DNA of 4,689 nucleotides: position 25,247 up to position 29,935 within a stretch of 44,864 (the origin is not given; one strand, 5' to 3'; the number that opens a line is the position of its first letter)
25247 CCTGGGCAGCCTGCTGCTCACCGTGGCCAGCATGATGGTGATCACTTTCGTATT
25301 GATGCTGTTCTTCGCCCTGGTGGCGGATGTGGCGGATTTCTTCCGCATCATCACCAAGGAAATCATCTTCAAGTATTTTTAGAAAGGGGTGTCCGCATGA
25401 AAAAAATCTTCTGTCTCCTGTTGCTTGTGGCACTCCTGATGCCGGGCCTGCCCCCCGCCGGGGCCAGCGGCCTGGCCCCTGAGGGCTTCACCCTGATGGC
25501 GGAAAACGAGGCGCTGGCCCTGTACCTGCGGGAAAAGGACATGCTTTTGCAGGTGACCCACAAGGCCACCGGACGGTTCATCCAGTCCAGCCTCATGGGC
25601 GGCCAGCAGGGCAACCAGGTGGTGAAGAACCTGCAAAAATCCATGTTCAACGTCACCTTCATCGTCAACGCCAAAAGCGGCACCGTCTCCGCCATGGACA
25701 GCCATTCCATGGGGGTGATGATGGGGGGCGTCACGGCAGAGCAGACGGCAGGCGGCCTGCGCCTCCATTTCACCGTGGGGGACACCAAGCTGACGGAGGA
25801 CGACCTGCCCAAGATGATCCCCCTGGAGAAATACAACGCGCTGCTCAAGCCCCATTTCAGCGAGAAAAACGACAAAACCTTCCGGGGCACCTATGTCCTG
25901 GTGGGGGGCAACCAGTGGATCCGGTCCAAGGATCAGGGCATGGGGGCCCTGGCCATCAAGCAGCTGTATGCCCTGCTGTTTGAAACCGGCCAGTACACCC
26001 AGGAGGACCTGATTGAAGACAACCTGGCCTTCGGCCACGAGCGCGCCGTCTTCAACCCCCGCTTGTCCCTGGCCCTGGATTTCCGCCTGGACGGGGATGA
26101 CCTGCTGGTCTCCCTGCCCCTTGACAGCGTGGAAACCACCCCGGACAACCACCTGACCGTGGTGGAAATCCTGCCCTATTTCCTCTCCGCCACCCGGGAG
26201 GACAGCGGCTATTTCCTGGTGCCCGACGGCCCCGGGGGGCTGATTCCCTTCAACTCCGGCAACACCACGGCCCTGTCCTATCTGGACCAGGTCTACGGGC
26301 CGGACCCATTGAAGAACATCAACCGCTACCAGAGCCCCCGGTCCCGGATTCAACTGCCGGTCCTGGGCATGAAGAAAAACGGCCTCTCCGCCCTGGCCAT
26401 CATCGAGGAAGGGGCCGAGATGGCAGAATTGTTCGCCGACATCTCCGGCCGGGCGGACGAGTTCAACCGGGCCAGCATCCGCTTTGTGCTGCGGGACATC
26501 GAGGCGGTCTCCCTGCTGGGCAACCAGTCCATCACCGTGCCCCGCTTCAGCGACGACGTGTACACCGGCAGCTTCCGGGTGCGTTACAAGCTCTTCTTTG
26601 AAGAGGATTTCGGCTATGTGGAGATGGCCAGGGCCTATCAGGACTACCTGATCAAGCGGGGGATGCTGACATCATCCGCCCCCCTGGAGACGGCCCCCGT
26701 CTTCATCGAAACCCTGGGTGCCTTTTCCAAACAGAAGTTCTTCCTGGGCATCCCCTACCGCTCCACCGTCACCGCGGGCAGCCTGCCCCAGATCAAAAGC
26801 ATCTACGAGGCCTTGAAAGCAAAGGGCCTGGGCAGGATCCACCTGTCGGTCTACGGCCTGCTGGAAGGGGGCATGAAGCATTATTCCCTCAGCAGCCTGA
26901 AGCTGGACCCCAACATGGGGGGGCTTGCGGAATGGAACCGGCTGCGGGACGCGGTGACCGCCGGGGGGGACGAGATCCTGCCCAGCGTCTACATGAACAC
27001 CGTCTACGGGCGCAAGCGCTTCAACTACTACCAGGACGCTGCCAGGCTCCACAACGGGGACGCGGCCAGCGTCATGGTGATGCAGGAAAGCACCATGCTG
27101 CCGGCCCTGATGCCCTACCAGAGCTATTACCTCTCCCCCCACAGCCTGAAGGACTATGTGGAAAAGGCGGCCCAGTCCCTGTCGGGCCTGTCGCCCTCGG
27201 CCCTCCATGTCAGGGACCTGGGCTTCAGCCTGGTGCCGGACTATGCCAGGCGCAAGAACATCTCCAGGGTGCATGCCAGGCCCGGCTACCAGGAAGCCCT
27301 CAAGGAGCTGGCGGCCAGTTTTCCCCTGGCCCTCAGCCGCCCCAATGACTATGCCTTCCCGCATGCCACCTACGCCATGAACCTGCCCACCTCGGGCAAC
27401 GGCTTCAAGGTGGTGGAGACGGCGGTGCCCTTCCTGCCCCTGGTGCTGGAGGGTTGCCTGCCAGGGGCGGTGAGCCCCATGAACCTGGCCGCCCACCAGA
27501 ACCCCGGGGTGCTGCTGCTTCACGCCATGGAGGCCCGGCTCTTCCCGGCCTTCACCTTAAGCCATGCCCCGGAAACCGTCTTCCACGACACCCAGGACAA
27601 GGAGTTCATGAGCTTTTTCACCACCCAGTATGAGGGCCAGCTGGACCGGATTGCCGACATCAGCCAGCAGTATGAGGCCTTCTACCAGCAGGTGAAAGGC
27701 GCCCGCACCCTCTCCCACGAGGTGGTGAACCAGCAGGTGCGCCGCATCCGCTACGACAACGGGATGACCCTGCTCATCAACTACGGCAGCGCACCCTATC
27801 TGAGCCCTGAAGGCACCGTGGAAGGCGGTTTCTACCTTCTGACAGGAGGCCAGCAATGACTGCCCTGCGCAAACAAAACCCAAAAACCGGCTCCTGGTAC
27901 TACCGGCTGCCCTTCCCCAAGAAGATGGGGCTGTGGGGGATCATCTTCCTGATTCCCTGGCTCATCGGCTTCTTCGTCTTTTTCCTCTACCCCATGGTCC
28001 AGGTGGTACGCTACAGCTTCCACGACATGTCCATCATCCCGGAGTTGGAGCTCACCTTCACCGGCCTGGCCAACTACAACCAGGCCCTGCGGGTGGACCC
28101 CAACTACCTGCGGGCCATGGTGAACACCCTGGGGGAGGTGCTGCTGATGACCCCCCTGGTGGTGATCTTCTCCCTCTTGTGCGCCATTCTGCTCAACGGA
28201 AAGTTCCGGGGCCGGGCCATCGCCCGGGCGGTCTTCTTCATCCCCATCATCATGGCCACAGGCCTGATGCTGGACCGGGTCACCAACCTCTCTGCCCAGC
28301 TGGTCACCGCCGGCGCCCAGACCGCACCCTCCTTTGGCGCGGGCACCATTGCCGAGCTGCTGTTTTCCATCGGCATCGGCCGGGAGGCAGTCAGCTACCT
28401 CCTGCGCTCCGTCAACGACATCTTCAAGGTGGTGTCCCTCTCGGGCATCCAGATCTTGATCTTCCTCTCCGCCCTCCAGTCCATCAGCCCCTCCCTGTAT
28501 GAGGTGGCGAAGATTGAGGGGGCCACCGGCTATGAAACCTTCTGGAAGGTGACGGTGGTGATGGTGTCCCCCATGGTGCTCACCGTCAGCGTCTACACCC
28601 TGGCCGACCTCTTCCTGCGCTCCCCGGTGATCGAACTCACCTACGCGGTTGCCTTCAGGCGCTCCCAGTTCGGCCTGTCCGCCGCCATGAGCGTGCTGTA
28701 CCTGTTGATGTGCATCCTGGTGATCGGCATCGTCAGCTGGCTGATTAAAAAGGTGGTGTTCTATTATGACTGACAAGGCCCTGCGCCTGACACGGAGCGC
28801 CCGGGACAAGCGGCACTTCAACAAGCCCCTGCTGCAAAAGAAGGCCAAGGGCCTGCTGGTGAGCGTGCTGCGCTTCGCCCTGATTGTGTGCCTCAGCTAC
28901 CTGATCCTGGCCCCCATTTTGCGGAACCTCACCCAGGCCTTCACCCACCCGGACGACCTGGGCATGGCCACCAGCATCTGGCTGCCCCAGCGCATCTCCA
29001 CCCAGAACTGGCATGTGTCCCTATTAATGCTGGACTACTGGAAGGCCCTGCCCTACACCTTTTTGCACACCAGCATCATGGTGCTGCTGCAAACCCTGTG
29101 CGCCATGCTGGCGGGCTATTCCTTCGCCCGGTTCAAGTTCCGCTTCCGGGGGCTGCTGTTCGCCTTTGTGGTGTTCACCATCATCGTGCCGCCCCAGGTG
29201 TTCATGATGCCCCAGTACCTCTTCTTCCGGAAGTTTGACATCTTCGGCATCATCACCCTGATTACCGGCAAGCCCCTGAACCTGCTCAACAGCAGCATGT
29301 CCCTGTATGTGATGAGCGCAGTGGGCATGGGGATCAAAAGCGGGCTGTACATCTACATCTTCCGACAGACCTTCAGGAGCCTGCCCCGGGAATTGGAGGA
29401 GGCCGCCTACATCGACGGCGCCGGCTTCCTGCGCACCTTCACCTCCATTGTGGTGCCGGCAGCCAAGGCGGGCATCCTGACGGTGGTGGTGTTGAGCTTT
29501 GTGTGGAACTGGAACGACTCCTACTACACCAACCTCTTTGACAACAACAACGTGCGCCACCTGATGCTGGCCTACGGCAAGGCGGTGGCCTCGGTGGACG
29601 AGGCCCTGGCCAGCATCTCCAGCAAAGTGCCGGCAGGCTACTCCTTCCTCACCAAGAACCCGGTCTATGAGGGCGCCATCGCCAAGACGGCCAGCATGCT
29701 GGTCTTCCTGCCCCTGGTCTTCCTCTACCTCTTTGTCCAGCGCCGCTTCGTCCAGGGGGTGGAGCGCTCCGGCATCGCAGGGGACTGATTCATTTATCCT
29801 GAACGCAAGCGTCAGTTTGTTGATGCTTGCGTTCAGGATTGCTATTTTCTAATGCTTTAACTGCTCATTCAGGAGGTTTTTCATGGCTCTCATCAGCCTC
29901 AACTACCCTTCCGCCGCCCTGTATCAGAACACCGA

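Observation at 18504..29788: Uncharacterised eight-gene envelope system: CBM-fused giant binding protein, two permease pairs and an NHL-propeller/Yip1/DUF5696-like trio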

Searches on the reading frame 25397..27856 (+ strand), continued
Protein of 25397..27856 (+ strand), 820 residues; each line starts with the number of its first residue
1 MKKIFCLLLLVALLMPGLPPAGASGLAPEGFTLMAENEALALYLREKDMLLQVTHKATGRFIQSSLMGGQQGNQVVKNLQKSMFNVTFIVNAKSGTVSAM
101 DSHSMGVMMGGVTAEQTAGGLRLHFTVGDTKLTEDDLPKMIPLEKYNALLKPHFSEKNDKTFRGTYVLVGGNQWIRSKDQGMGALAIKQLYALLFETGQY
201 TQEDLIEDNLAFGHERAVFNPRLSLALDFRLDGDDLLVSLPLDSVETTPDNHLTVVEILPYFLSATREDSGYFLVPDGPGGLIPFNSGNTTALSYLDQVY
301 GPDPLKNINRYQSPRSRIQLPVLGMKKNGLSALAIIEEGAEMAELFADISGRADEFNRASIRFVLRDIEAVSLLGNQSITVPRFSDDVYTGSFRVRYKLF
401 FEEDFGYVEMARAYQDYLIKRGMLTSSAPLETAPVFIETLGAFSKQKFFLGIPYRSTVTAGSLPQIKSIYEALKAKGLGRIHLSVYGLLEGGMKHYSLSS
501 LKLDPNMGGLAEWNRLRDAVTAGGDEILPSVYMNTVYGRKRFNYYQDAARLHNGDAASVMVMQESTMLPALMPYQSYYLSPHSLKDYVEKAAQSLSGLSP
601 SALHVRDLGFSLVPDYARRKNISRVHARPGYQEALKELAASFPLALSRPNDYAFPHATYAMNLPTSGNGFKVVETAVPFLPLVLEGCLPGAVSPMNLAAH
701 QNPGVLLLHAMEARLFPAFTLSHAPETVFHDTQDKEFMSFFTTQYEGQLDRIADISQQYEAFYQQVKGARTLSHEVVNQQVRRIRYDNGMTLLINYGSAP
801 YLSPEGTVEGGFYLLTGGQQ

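Call 84: search_solved_structures(query=L001:14436-15446:+, max_evalue=0.00001)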
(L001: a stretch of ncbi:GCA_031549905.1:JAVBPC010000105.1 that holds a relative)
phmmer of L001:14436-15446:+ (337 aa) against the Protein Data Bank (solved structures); distinct sequences matched with E-value up to 0.00001: 143 (the best 60 are shown).
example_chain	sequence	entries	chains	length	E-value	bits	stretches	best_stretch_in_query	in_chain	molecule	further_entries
5gzu_A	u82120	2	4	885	7.2e-141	472.2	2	51-333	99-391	Chitinase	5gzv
5gzt_B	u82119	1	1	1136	2.4e-140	470.5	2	51-333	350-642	Chitinase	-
6inx_A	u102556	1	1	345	4.4e-109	367.7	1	5-335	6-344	N-acetylglucosaminidase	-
6tsb_AAA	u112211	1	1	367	4.1e-59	203.4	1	14-328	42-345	Peroxiredoxin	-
6t9m_AAA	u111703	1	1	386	5.1e-59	203.1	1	14-328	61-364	Peroxiredoxin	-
1itx_A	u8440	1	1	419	7.7e-58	199.2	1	48-325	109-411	Glycosyl Hydrolase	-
6bt9_A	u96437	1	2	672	1.8e-56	194.7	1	48-320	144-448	Chitinase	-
6kxn_A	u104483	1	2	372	1.4e-55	191.8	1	19-327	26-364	Family 18 chitinase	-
6kst_A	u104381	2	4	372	1.9e-55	191.4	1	19-327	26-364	Family 18 chitinase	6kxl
6kxm_A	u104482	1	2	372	8.3e-55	189.2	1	19-327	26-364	Family 18 chitinase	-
9bug_A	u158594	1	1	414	2.1e-50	174.7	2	46-230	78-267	Exochitinase 1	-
8xbd_B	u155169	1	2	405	2.9e-48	167.7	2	47-230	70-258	GH18 chitinase-like superfamily protein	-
3qok_A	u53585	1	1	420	1.2e-47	165.7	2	21-230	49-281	Putative chitinase II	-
6hm1_A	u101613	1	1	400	4.9e-44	153.8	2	46-230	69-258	Glycoside hydrolase family 18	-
4ptm_A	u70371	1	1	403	5e-44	153.8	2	46-230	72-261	Glycoside hydrolase family 18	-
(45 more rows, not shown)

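Call 91: search_protein_families(library=pfam, proteins=[L006:2475-5447:+, L006:5486-7351:+, L006:7458-7994:+, L006:8016-9557:+, L006:14752-17397:+, L006:1429-2484:+, L006:340-1191:+], max_evalue=0.001)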
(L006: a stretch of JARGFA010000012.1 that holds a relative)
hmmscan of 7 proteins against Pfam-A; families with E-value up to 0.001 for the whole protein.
L006:2475-5447:+ (991 aa): 4 families
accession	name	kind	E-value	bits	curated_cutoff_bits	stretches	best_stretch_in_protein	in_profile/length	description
PF08367.16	M16C_assoc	-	7.7e-27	94.5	25.3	1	461-720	2-251/252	Peptidase M16C associated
PF05193.26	Peptidase_M16_C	-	8.7e-27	94.6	23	2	199-385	1-181/181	Peptidase M16 inactive domain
PF22516.1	PreP_C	-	3.9e-17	62.8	27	1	822-969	27-173/173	PreP C-terminal domain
PF00675.25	Peptidase_M16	-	6.8e-06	26.5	22.3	1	55-143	27-112/149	Insulinase (Peptidase family M16)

L006:5486-7351:+ (622 aa): 4 families
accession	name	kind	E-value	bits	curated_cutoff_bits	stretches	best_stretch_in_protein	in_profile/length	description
PF00204.31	DNA_gyraseB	-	6.2e-34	117.4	27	1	238-381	12-169/173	DNA gyrase B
PF01751.28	Toprim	-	6.5e-11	42.7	23.1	1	418-524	2-95/96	Toprim domain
PF00986.26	DNA_gyraseB_C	-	2.2e-06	28.2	29.8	1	555-613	3-63/63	DNA gyrase B subunit, carboxyl terminus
PF02518.31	HATPase_c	-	1.2e-05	26.2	26.4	1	58-146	4-88/111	Histidine kinase-, DNA gyrase B-, and HSP90-like ATPase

L006:7458-7994:+ (179 aa): 0 families

L006:8016-9557:+ (514 aa): 1 family
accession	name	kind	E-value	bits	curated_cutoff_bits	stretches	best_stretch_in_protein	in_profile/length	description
PF05036.18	SPOR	-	3.4e-07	30.9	21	1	439-509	2-73/76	SPOR domain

L006:14752-17397:+ (882 aa): 4 families
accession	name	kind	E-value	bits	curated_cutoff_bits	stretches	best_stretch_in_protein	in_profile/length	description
PF25137.1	ADH_Fe_C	-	1.2e-55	188.7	27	1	644-855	1-192/194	Fe-containing alcohol dehydrogenase family, C-terminal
PF00465.25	Fe-ADH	-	3.6e-46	157.3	31.3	1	456-633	1-168/168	Iron-containing alcohol dehydrogenase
PF00171.27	Aldedh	-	1.2e-27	97.1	23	1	5-398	27-425/461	Aldehyde dehydrogenase family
PF13685.12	Fe-ADH_2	-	1.2e-08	35.5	28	1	468-561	12-102/149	Iron-containing alcohol dehydrogenase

L006:1429-2484:+ (352 aa): 4 families
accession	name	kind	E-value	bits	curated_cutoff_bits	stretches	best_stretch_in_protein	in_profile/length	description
PF14842.11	FliG_N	-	8.1e-27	94.3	25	1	27-125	5-104/104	FliG N-terminal domain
PF14841.11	FliG_M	-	2.1e-22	79.6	25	1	134-205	2-73/76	FliG middle domain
PF01706.21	FliG_C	-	3.4e-18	66.3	23.3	1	235-341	1-108/108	FliG C-terminal domain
PF03448.22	MgtE_N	-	1.4e-05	25.9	25.9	0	29-61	29-61/102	MgtE intracellular N domain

L006:340-1191:+ (284 aa): 2 families
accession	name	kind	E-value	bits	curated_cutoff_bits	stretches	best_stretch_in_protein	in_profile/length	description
PF00015.26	MCPsignal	-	7.6e-20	71.9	34.6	1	107-248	19-160/172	Methyl-accepting chemotaxis protein (MCP) signalling domain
PF10392.15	COG5_N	-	0.00058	20.5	31.2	1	54-118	58-121/132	Conserved oligomeric Golgi complex subunit 5, N-terminal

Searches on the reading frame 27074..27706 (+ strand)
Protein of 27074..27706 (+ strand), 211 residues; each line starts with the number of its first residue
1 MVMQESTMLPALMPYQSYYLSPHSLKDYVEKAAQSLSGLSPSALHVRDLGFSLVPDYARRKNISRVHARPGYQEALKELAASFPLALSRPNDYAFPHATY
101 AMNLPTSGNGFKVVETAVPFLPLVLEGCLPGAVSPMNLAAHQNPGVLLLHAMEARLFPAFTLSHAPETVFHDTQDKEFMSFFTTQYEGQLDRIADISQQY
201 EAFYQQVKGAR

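Call 40: search_solved_structures(query=A2, max_evalue=10, show_alignments=4)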
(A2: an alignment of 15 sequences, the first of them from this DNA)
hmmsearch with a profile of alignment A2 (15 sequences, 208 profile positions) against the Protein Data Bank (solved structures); distinct sequences matched with E-value up to 10: 33.
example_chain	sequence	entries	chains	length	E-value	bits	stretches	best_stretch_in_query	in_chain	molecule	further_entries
8wql_c2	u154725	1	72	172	0.064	15.9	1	41-95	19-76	Phycocyanin beta subunit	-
1ha7_B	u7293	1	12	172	0.092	15.4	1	41-95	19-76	C-PHYCOCYANIN BETA CHAIN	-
2uun_B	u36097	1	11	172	0.094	15.4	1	41-95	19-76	C-PHYCOCYANIN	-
2uum_X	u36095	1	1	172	0.097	15.3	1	41-95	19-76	C-PHYCOCYANIN BETA CHAIN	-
2uum_B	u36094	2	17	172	0.098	15.3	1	41-95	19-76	C-PHYCOCYANIN BETA CHAIN | Phycocyanin beta chain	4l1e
1gh0_B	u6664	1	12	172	0.11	15.1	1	41-95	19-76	C-PHYCOCYANIN BETA SUBUNIT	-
2uun_D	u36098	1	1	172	0.11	15.1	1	41-95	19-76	C-PHYCOCYANIN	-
6jpr_B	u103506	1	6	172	0.12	15.1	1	42-99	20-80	Phycocyanin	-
2uul_B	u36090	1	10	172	0.21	14.2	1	41-95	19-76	C-PHYCOCYANIN BETA CHAIN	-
7y4i_A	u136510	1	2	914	0.24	14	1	92-154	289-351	Probable UDP-N-acetylglucosamine--peptide N-acetylglucosaminyltransferase SPINDLY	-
8dtf_A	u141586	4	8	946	0.26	14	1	92-154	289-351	Probable UDP-N-acetylglucosamine--peptide N-acetylglucosaminyltransferase SPINDLY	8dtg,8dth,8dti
22vh_D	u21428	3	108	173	0.27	13.9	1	42-94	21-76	C-phycocyanin beta subunit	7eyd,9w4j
9w7k_C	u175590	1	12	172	0.28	13.8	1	42-94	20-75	C-phycocyanin beta subunit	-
7eyd_V9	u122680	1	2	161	0.3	13.7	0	70-103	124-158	Allophycocyanin subunit alpha-B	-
2uul_D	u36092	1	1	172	0.3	13.7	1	41-95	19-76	C-PHYCOCYANIN BETA CHAIN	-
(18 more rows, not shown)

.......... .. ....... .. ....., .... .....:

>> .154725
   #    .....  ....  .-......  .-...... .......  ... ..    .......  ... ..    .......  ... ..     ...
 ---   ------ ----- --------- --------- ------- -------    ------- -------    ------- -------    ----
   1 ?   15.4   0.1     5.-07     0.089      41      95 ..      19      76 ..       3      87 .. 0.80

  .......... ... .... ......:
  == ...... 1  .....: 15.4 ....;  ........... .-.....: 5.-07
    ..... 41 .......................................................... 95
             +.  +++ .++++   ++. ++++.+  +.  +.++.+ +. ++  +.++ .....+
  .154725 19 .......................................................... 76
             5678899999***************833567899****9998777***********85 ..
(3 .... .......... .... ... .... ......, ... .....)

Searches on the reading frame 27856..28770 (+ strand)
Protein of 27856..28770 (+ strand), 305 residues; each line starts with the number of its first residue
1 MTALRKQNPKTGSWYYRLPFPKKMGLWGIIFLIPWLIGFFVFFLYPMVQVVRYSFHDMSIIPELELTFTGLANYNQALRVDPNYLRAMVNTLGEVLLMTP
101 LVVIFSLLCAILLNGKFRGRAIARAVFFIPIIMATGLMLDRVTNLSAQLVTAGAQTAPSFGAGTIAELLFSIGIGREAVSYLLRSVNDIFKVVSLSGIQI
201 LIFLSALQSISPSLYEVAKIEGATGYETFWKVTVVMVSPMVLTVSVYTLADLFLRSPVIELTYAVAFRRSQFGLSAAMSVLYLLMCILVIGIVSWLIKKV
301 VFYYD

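Call 4: search_protein_families(library=pfam, proteins=[window:27856-28770:+], max_evalue=0.01)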
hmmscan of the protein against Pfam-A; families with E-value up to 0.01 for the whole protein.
window:27856-28770:+ (305 aa): 1 family
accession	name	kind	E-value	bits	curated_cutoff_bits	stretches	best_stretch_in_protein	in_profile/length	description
PF00528.27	BPD_transp_1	-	9.6e-06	25.9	26.4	1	88-299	19-181/184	Binding-protein-dependent transport system inner membrane component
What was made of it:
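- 27856..28773 (+): MalF-like permease P2F (divergent). BPD_transp_1 at 25.9 bits, just under the cut-off of 26.4 (call 4).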

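Call 5: search_protein_families(library=ncbifam, proteins=[window:27856-28770:+], max_evalue=0.01)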
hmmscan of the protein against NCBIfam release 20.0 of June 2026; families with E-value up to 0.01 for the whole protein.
window:27856-28770:+ (305 aa): 4 families
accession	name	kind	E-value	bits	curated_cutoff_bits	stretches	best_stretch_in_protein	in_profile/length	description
NF007852.0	PRK10561.1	equivalog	2.9e-10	40.5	335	1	29-261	15-236/295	sn-glycerol-3-phosphate ABC transporter permease UgpA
NF043074.1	MMSYN1_0196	equivalog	6.3e-05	22.4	350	0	203-300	157-266/277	spermidine/putrescine ABC transporter permease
TIGR00969.1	3a0106s02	subfamily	0.00029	20.4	240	0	69-135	45-111/272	sulfate ABC transporter permease subunit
NF040931.1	ABC_arch_GlcT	equivalog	0.001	18.8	360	0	33-133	3-102/278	glucose ABC transporter permease GlcT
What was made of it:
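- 27856..28773 (+): UgpA hit at E 3e-10 (call 5).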

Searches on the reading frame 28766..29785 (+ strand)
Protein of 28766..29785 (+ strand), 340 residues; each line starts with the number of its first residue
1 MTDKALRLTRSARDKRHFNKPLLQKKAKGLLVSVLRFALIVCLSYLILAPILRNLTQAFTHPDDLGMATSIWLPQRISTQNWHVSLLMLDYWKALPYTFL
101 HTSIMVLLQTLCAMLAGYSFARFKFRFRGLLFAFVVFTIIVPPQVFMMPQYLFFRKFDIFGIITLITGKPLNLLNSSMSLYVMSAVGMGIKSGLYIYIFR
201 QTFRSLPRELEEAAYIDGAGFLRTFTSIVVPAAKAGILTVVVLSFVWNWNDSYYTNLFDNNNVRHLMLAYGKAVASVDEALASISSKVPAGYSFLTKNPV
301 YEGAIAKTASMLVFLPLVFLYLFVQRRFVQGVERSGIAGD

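Call 4: search_protein_families(library=pfam, proteins=[window:28766-29785:+], max_evalue=0.01)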
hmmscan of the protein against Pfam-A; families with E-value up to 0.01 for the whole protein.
window:28766-29785:+ (340 aa): 1 family
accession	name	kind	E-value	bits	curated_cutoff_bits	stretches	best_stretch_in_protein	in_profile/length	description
PF00528.27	BPD_transp_1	-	4.7e-14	53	26.4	1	114-332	2-182/184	Binding-protein-dependent transport system inner membrane component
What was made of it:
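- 28766..29788 (+): MalG-like permease P2G with a basic N-tail. BPD_transp_1 at E 4.7e-14 (call 4).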

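Call 5: search_protein_families(library=ncbifam, proteins=[window:28766-29785:+], max_evalue=0.01)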
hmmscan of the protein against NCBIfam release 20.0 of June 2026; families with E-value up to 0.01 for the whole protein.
window:28766-29785:+ (340 aa): 18 families
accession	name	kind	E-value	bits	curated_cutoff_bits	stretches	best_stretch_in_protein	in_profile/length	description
NF008210.0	PRK10973.1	equivalog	2.6e-15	56.9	297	1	89-332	71-276/281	sn-glycerol-3-phosphate ABC transporter permease UgpE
TIGR01581.1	Mo_ABC_porter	hypoth_equivalog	6.7e-13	48.6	210.3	1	85-246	13-169/225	ABC transporter permease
NF008231.0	PRK10998.1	equivalog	2.2e-10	40.6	261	1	88-258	82-236/296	maltose ABC transporter permease MalG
NF040839.1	tungstate_WtpB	equivalog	2.2e-09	37.3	340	1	91-246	42-191/251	tungstate ABC transporter permease WtpB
NF006939.0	PRK09421.1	equivalog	3.9e-09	36.2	262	1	92-246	9-159/230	molybdate ABC transporter permease subunit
TIGR02141.1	modB_ABC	equivalog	1.5e-07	31.3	182.6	1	101-246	6-146/208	molybdate ABC transporter permease subunit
NF040932.1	ABC_arch_GlcU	equivalog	8.7e-07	28.8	340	1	37-263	6-215/272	glucose ABC transporter permease GlcU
TIGR00974.1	3a0107s02c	equivalog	8.4e-05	21.9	193.45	1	201-244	150-193/272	phosphate ABC transporter permease PstA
TIGR02140.1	permease_CysW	equivalog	0.00012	21.6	329.1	1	86-244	40-193/261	sulfate ABC transporter permease subunit CysW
NF008232.0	PRK10999.1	equivalog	0.00016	20.6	392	1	202-257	397-452/520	maltose ABC transporter permease MalF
TIGR02138.1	phosphate_pstC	equivalog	0.00055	19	196.45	1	196-245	168-217/296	phosphate ABC transporter permease subunit PstC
TIGR00969.1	3a0106s02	subfamily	0.00061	19.3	240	1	92-245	60-208/272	sulfate ABC transporter permease subunit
NF007852.0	PRK10561.1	equivalog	0.0011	18.9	335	1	78-253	59-231/295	sn-glycerol-3-phosphate ABC transporter permease UgpA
NF008208.0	PRK10971.1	equivalog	0.0011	18.5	415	1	91-247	56-207/277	sulfate/thiosulfate ABC transporter permease CysT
NF040931.1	ABC_arch_GlcT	equivalog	0.0014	18.3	360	1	94-247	54-210/278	glucose ABC transporter permease GlcT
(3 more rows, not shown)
